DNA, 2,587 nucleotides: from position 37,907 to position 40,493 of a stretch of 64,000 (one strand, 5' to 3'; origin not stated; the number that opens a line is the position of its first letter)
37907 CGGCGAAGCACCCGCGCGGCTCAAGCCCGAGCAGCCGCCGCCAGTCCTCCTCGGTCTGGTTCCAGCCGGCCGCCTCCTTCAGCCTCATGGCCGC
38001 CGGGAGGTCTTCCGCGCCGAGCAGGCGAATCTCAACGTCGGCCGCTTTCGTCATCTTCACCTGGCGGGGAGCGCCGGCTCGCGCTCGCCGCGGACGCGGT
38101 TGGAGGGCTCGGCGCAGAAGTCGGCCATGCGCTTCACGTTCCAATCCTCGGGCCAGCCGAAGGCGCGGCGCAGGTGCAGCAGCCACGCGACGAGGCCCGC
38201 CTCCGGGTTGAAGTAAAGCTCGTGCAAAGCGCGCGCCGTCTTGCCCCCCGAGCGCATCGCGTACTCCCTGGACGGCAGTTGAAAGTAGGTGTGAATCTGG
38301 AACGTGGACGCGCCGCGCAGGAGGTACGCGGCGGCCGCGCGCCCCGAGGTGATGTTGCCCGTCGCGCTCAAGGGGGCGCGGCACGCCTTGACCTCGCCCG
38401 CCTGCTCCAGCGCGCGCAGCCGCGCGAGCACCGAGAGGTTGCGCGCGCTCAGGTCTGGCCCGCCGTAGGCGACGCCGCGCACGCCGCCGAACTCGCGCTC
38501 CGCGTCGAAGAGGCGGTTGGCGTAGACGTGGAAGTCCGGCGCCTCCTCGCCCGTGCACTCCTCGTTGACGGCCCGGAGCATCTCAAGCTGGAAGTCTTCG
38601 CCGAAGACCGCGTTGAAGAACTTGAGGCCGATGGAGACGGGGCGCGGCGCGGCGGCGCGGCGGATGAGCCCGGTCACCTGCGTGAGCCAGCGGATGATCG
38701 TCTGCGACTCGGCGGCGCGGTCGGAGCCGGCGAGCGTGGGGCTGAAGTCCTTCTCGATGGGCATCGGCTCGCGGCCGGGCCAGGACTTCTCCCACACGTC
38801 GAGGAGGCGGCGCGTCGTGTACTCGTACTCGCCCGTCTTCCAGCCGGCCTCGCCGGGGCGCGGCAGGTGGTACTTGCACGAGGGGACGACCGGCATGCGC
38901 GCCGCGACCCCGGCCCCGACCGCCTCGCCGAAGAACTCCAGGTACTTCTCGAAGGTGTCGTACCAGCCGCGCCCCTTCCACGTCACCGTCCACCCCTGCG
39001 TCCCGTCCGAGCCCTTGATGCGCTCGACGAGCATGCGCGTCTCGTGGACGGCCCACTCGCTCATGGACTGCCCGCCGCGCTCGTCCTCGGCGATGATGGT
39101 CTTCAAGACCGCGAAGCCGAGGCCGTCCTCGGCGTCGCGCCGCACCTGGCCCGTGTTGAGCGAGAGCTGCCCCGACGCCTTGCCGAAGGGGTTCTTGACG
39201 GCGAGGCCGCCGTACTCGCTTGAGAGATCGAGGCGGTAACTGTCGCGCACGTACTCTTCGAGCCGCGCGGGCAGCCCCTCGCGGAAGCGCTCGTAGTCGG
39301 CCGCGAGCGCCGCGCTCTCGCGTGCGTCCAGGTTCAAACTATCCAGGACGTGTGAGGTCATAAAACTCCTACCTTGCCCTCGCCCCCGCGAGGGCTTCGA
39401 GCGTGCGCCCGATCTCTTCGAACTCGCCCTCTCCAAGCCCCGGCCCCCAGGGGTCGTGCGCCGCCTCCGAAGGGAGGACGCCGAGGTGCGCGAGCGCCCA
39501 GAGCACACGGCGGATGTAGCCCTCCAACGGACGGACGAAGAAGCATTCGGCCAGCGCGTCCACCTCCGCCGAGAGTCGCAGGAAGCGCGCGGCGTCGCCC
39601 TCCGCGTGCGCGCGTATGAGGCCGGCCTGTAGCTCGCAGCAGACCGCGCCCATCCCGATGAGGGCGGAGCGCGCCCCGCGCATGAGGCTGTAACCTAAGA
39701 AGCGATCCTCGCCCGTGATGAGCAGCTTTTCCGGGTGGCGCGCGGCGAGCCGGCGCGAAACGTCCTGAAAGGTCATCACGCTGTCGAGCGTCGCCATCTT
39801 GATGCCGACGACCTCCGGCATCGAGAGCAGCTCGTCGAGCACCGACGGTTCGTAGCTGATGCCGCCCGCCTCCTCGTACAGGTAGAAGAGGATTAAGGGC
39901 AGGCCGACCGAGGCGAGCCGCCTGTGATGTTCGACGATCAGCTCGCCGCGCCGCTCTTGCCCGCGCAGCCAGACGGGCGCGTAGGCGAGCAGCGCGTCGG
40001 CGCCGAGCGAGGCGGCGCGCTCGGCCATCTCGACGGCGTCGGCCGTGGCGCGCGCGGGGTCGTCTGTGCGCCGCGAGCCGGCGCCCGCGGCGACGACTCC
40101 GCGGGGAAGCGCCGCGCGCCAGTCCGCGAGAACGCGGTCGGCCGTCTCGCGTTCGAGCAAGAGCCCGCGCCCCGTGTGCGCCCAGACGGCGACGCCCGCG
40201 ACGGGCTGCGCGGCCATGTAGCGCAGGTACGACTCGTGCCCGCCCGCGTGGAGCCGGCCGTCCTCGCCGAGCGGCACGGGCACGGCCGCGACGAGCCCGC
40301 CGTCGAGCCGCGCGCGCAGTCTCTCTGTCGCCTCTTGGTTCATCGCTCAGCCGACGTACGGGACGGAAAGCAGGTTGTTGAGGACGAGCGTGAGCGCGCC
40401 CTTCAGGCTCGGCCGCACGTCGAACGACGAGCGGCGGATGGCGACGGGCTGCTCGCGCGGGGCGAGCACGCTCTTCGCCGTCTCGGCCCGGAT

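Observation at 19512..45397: Sixteen-gene, roughly 26-kb co-directional operon built mostly from uncharacterised enzyme families (main candidate for an undescribed catabolic system)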

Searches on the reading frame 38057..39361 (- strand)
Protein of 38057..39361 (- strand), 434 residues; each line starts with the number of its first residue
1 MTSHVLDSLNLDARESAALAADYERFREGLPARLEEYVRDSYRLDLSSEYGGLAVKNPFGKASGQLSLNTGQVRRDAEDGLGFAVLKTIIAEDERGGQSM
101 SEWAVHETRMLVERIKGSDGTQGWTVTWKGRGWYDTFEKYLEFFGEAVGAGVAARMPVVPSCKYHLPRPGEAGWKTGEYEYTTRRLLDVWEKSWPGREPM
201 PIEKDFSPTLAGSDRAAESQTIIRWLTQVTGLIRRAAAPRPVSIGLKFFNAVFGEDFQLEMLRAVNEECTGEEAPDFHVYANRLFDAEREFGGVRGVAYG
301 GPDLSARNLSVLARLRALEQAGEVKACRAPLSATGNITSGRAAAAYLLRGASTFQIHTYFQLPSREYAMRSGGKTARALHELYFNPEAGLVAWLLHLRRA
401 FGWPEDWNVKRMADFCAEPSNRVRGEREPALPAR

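Call 4: search_protein_families(library=pfam, proteins=[window:38057-39361:-], max_evalue=0.01)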
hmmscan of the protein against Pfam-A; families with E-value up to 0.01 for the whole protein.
window:38057-39361:- (434 aa): 1 family
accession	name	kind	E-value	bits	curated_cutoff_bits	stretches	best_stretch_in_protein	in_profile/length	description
PF01180.27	DHO_dh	-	0.00044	20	27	0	47-96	3-52/291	Dihydroorotate dehydrogenase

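Call 6: search_protein_families(library=ncbifam, proteins=[window:38057-39361:-], max_evalue=0.001)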
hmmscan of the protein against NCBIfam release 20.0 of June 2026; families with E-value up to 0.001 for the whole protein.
window:38057-39361:- (434 aa): 3 families
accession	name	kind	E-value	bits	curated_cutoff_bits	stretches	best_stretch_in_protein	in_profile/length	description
NF006183.0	PRK08318.1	equivalog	8.4e-06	24.8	335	0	45-94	3-52/422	NAD-dependent dihydropyrimidine dehydrogenase subunit PreA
NF005741.0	PRK07565.1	subfamily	8.7e-06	25.1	303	1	44-107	2-65/335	dihydroorotate dehydrogenase-like protein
TIGR01037.2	pyrD_sub1_fam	subfamily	0.00063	18.9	270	0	47-97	2-52/300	dihydroorotate dehydrogenase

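Call 14: search_solved_structures(query=window:38057-39361:-, max_evalue=1)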
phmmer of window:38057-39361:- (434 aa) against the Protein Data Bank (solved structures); distinct sequences matched with E-value up to 1: 4.
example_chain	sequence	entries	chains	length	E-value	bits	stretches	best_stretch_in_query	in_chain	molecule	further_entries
7m31_A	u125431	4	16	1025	0.0017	20.5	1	44-90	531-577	Dihydropyrimidine dehydrogenase [NADP(+)]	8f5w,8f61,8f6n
1h7x_A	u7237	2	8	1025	0.0017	20.5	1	44-90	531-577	DIHYDROPYRIMIDINE DEHYDROGENASE | Dihydropyrimidine dehydrogenase [NADP(+)]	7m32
1gt8_A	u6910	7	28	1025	0.0017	20.5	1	44-90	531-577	DIHYDROPYRIMIDINE DEHYDROGENASE | Dihydropyrimidine dehydrogenase [NADP(+)]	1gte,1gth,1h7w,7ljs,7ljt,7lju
4iql_A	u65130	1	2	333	0.0067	18.5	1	277-366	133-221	Enoyl-(Acyl-carrier-protein) reductase II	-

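Call 20: find_encoding_contigs(protein=window:38057-39361:-, flank=10000, max_places=6)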
Protein window:38057-39361:- (434 aa): 3 contigs read that carry it; 2 places shown.
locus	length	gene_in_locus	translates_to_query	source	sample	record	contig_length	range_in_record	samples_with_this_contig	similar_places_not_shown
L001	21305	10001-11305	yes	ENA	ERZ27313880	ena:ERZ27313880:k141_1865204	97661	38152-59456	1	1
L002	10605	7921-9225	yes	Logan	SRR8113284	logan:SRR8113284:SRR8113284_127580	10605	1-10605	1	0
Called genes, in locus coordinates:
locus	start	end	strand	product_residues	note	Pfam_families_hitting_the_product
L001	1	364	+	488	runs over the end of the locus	-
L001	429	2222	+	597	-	PF02129:Peptidase_S15, PF08530:PepX_C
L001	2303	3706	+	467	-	PF16116:DUF4832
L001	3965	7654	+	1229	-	PF13620:CarboxypepD_reg, PF13715:CarbopepD_reg_2 (weak), PF25183:OMP_b-brl_4, PF00593:TonB_dep_Rec_b-barrel (weak)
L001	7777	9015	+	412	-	PF00480:ROK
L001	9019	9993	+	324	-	PF00701:DHDPS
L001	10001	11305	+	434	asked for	-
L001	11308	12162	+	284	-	PF13527:Acetyltransf_9, PF00583:Acetyltransf_1, PF13673:Acetyltransf_10, PF13508:Acetyltransf_7, PF08445:FR47 (weak), PF18014:Acetyltransf_18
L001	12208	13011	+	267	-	PF01182:Glucosamine_iso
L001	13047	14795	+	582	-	PF00474:SSF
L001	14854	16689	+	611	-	-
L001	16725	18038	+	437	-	-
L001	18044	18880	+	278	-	PF01261:AP_endonuc_2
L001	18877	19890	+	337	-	PF00389:2-Hacid_dh (faint), PF02826:2-Hacid_dh_C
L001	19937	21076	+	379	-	PF02746:MR_MLE_N, PF13378:MR_MLE_C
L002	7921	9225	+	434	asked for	-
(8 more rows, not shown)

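Call 21: find_homologous_proteins(query=window:38057-39361:-, max_evalue=0.00001)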
Query window:38057-39361:- (434 aa): 3001 proteins with E <= 0.00001 among 8000 candidates; the best 120 are listed.
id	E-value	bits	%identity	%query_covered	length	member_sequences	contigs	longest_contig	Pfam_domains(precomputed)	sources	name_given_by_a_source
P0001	2.5e-294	994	100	100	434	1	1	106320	-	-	-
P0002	5.9e-274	927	94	100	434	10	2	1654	-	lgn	-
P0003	4.5e-254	861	87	100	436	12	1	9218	-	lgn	-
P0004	1.5e-253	859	87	99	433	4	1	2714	-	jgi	jgi:hypothetical protein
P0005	5.1e-253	858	87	99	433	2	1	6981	-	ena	-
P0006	1.2e-248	843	85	100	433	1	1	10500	-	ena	-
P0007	7.9e-227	771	78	99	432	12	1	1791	-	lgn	-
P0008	4.4e-226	769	82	96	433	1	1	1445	-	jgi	jgi:hypothetical protein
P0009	4.1e-216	736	72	99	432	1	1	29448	-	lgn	-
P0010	1.7e-214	731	73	99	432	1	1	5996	-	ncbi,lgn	-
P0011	2.1e-213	727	71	99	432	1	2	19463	-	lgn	-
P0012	6.4e-213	725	72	97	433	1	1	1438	-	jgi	jgi:hypothetical protein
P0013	9.8e-213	725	73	99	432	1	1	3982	-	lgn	-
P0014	1.1e-212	725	72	97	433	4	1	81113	-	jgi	jgi:hypothetical protein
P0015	1.7e-212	724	73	97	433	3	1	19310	-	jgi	jgi:hypothetical protein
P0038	4.3e-209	713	72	99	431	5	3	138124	PF01180.28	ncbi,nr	ncbi:MAG: hypothetical protein H0U60_15335 [Blastocatellia bacterium]|nr:hypothetical protein [Blast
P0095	1.0e-204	698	70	99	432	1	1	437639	-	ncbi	ncbi:MAG: hypothetical protein ACJ74W_07335 [Pyrinomonadaceae bacterium]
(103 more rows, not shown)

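Call 22: find_encoding_contigs(protein=P0095, flank=10000, max_places=2)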
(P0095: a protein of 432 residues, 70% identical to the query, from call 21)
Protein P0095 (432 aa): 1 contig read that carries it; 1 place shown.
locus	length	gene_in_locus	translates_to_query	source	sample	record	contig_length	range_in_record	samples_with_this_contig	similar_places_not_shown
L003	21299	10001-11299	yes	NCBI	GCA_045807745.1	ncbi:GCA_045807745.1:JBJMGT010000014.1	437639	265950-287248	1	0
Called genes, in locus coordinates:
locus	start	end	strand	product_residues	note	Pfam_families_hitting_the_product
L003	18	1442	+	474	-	PF16116:DUF4832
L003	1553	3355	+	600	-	PF02129:Peptidase_S15, PF08530:PepX_C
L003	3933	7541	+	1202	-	PF13620:CarboxypepD_reg, PF13715:CarbopepD_reg_2 (weak), PF17210:SdrD_B (faint), PF25183:OMP_b-brl_4, PF00593:TonB_dep_Rec_b-barrel (weak)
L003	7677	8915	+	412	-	PF00480:ROK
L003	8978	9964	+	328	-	PF00701:DHDPS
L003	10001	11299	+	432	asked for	-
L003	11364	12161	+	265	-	PF00583:Acetyltransf_1, PF13673:Acetyltransf_10, PF13508:Acetyltransf_7, PF13527:Acetyltransf_9 (weak), PF18014:Acetyltransf_18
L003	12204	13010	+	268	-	PF01182:Glucosamine_iso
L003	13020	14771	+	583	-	PF00474:SSF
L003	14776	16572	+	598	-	-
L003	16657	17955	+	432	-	PF13229:Beta_helix (faint)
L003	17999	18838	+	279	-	PF01261:AP_endonuc_2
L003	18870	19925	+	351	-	PF00389:2-Hacid_dh (weak), PF02826:2-Hacid_dh_C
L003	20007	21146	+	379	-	PF02746:MR_MLE_N, PF26685:DUF8230_C (weak), PF13378:MR_MLE_C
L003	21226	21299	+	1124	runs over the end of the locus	PF17128:DUF5107, PF00515:TPR_1 (faint), PF07719:TPR_2 (faint), PF13432:TPR_16, PF14559:TPR_19 (weak), PF13414:TPR_11 (weak), PF13432:TPR_16 (weak), PF23914:TPR_CcmH_CycH (weak), +8 more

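Call 23: find_encoding_contigs(protein=P0038, flank=10000, max_places=2)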
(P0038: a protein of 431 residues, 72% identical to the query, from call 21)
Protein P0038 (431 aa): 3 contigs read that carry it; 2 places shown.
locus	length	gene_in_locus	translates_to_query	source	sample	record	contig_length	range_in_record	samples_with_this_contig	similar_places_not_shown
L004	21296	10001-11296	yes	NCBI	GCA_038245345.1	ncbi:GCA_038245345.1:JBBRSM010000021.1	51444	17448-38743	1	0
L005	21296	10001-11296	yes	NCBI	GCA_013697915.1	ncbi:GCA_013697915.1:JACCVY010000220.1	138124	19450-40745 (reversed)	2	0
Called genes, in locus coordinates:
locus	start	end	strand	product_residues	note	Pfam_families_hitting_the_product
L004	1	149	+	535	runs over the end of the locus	-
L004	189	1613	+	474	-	PF16116:DUF4832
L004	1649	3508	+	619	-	PF02129:Peptidase_S15, PF08530:PepX_C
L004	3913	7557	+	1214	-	PF13620:CarboxypepD_reg, PF13715:CarbopepD_reg_2 (weak), PF17210:SdrD_B (weak), PF25183:OMP_b-brl_4, PF00593:TonB_dep_Rec_b-barrel (weak)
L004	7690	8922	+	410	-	PF00480:ROK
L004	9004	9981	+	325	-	PF00701:DHDPS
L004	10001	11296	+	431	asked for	PF01180:DHO_dh (faint)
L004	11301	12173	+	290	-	PF13527:Acetyltransf_9 (weak), PF00583:Acetyltransf_1, PF13673:Acetyltransf_10, PF13508:Acetyltransf_7, PF18014:Acetyltransf_18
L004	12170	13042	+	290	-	PF01182:Glucosamine_iso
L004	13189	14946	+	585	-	PF00474:SSF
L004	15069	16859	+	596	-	-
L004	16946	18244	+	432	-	-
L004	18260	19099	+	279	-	PF01261:AP_endonuc_2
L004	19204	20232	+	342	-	PF02826:2-Hacid_dh_C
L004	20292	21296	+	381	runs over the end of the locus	PF02746:MR_MLE_N, PF26685:DUF8230_C (weak), PF13378:MR_MLE_C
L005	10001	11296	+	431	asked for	PF01180:DHO_dh (faint)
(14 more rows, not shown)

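Call 44: predict_structure(alignment_id=A1)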
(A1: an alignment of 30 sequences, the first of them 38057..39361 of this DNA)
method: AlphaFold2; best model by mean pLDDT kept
length: 434 residues; sequences in the alignment: 30
mean_pLDDT: 73.4   pTM: 0.78
mean pLDDT of the five models: 73.4, 71.7, 70.8, 64.6, 49.5
residues with pLDDT >= 90: 116; 70-90: 172; 50-70: 66; < 50: 80
segments of 3 or more residues with pLDDT < 50: 1-3, 64-67, 89-115, 123-133, 209-213, 284-286, 289-303, 425-434
pLDDT, mean of each block of 10 residues (from residue 1): 71 95 95 93 94 90 59 87 75 36 32 50 41 58 89 90 68 63 88 90 70 57 80 88 81 68 78 82 50 39 58 77 78 76 81 72 71 87 93 95 93 84 50 30
secondary structure, 60 per line:
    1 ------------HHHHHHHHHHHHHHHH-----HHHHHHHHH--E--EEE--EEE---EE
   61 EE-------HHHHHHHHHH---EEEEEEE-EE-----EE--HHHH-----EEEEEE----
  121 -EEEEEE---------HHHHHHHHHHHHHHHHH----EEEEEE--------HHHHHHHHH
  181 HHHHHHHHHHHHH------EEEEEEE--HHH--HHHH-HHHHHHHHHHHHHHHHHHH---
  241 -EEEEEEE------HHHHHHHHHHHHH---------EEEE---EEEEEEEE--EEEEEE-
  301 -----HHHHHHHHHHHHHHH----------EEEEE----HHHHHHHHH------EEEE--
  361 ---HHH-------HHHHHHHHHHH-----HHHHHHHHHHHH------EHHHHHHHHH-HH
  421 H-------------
elements in order: H13-28 H34-42 E48-50 E53-55 E59-62 H70-79 E83-89 H102-105 E111-116 E122-127 H137-153 E158-163 H172-193 E200-206 H214-217 H219-237 E242-248 H255-267 E277-280 E284-291 E294-299 H306-320 E331-335 H340-348 E355-358 H374-384 H390-401 H409-417

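Call 48: fold_search(model_id=the predicted structure, library=pdb)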
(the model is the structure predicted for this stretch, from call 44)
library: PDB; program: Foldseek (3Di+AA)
matches with E <= 10: 1470; with E <= 0.001: 165
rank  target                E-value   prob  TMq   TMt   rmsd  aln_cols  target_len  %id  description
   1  1gt8_C                1.8e-09  1.00  0.45  0.21   7.5       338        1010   18  DIHYDROPYRIMIDINE DEHYDROGENASE (DPD) FROM PIG, TERNARY COMPLEX WITH NADPH AND URACIL-4-ACETIC ACID (released 2002-04-11)
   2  8f61_B                3.1e-09  1.00  0.46  0.21   7.6       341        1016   18  Dihydropyrimidine Dehydrogenase (DPD) C671S Mutant Soaked with Dihydrothymine Quasi-Anaerobically (released 2023-02-01)
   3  1gt8_B                3.9e-09  1.00  0.47  0.22   8.4       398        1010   16  DIHYDROPYRIMIDINE DEHYDROGENASE (DPD) FROM PIG, TERNARY COMPLEX WITH NADPH AND URACIL-4-ACETIC ACID (released 2002-04-11)
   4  8f5w_B                4.3e-09  1.00  0.45  0.21   7.3       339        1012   17  Dihydropyrimidine Dehydrogenase (DPD) C671S Mutant Soaked with Dihydrothymine and NADPH Quasi-Anaerobically (released 2023-02-01)
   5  1gt8_A                5.4e-09  1.00  0.47  0.22   8.4       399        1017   16  DIHYDROPYRIMIDINE DEHYDROGENASE (DPD) FROM PIG, TERNARY COMPLEX WITH NADPH AND URACIL-4-ACETIC ACID (released 2002-04-11)
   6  1gte_A                6.8e-09  1.00  0.45  0.21   7.6       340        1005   16  DIHYDROPYRIMIDINE DEHYDROGENASE (DPD) FROM PIG, BINARY COMPLEX WITH 5-IODOURACIL (released 2002-04-11)
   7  7m31_C                6.8e-09  1.00  0.44  0.21   7.5       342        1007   19  Dihydropyrimidine Dehydrogenase (DPD) C671S Mutant Soaked with Thymine and NADPH Anaerobically (released 2021-06-09)
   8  7m31_D                8.5e-09  1.00  0.45  0.21   7.2       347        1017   17  Dihydropyrimidine Dehydrogenase (DPD) C671S Mutant Soaked with Thymine and NADPH Anaerobically (released 2021-06-09)
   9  1gte_D                9.0e-09  1.00  0.45  0.21   7.6       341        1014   18  DIHYDROPYRIMIDINE DEHYDROGENASE (DPD) FROM PIG, BINARY COMPLEX WITH 5-IODOURACIL (released 2002-04-11)
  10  8f5w_A                9.5e-09  1.00  0.44  0.20   7.5       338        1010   19  Dihydropyrimidine Dehydrogenase (DPD) C671S Mutant Soaked with Dihydrothymine and NADPH Quasi-Anaerobically (released 2023-02-01)
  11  8f61_A                1.1e-08  1.00  0.46  0.21   9.2       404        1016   15  Dihydropyrimidine Dehydrogenase (DPD) C671S Mutant Soaked with Dihydrothymine Quasi-Anaerobically (released 2023-02-01)
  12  1gth_C                1.3e-08  1.00  0.45  0.21   7.4       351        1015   18  DIHYDROPYRIMIDINE DEHYDROGENASE (DPD) FROM PIG, TERNARY COMPLEX WITH NADPH AND 5-IODOURACIL (released 2002-04-11)
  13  1gte_C                1.4e-08  1.00  0.46  0.21   7.6       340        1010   18  DIHYDROPYRIMIDINE DEHYDROGENASE (DPD) FROM PIG, BINARY COMPLEX WITH 5-IODOURACIL (released 2002-04-11)
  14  1h7w_B                1.4e-08  1.00  0.46  0.21   7.7       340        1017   17  Dihydropyrimidine dehydrogenase (DPD) from pig (released 2001-02-23)
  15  8f5w_D                1.4e-08  1.00  0.43  0.20  10.0       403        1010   16  Dihydropyrimidine Dehydrogenase (DPD) C671S Mutant Soaked with Dihydrothymine and NADPH Quasi-Anaerobically (released 2023-02-01)
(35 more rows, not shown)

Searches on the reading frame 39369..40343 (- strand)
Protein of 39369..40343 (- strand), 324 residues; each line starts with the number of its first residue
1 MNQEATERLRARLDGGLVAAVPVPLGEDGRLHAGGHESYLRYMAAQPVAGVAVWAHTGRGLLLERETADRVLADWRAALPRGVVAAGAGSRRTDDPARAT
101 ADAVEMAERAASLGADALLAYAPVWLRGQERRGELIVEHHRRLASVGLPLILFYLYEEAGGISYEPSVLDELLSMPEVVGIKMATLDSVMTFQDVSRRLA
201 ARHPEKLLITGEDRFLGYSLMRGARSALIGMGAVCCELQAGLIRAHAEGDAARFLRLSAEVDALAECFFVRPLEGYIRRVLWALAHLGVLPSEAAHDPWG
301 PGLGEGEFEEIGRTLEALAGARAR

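Call 4: search_protein_families(library=pfam, proteins=[window:39369-40343:-], max_evalue=0.01)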
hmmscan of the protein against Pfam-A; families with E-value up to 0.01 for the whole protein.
window:39369-40343:- (324 aa): 1 family
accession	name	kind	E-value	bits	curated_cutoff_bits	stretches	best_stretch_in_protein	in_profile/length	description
PF00701.28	DHDPS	-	6e-20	71.6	22.1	1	16-301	4-273/289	Dihydrodipicolinate synthetase family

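Call 6: search_protein_families(library=ncbifam, proteins=[window:39369-40343:-], max_evalue=0.001)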
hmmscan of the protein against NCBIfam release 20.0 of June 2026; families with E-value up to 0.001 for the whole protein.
window:39369-40343:- (324 aa): 4 families
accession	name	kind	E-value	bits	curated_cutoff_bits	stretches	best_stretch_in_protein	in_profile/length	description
TIGR00674.1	dapA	equivalog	2.2e-13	49.7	206.15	1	18-271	3-243/286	4-hydroxy-tetrahydrodipicolinate synthase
NF003164.0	PRK04147.1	equivalog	6.9e-10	38.7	281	1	16-266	6-243/294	N-acetylneuraminate lyase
TIGR00683.1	nanA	equivalog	3.9e-08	33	382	1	16-281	3-255/293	N-acetylneuraminate lyase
NF002958.0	PRK03620.1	subfamily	1.2e-07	30.8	278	1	22-187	18-171/307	5-dehydro-4-deoxyglucarate dehydratase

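Call 26: search_solved_structures(query=window:39369-40343:-, max_evalue=0.001)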
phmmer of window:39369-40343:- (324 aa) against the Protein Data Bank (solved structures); distinct sequences matched with E-value up to 0.001: 107 (the best 60 are shown).
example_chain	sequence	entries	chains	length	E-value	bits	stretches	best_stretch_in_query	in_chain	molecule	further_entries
6tji_A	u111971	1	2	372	7.9e-12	48.5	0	2-41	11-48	Cake10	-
6tjh_A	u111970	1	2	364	1.6e-11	47.5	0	2-41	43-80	Cake9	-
6tjg_A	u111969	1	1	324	1.5e-10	44.3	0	2-41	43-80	Cake8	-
6xgs_A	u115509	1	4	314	2.5e-10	43.5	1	13-276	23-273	4-hydroxy-tetrahydrodipicolinate synthase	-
3qze_A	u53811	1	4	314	4.2e-10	42.8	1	14-292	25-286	Dihydrodipicolinate synthase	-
6p90_A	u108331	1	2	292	6.2e-10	42.2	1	20-292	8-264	4-hydroxy-tetrahydrodipicolinate synthase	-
4n4p_A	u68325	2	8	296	8.1e-10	41.8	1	16-256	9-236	Acylneuraminate lyase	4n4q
4xky_A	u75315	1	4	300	8.7e-10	41.7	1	21-291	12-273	Dihydrodipicolinate synthase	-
3noe_A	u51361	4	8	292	1.1e-09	41.4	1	88-292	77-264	Dihydrodipicolinate synthase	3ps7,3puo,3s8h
3den_A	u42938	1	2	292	1.7e-09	40.8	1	16-305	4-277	Dihydrodipicolinate synthase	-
4nq1_A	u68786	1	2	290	6.3e-09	38.9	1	98-293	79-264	4-hydroxy-tetrahydrodipicolinate synthase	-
2a6n_A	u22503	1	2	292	1.1e-08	38.2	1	16-305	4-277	Dihydrodipicolinate synthase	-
3flu_A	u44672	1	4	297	1.2e-08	38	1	13-288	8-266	Dihydrodipicolinate synthase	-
3pud_A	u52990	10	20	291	1.4e-08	37.8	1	15-188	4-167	Dihydrodipicolinate synthase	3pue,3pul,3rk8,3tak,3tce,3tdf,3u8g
1s5w_A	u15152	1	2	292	1.4e-08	37.8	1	16-305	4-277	Dihydrodipicolinate synthase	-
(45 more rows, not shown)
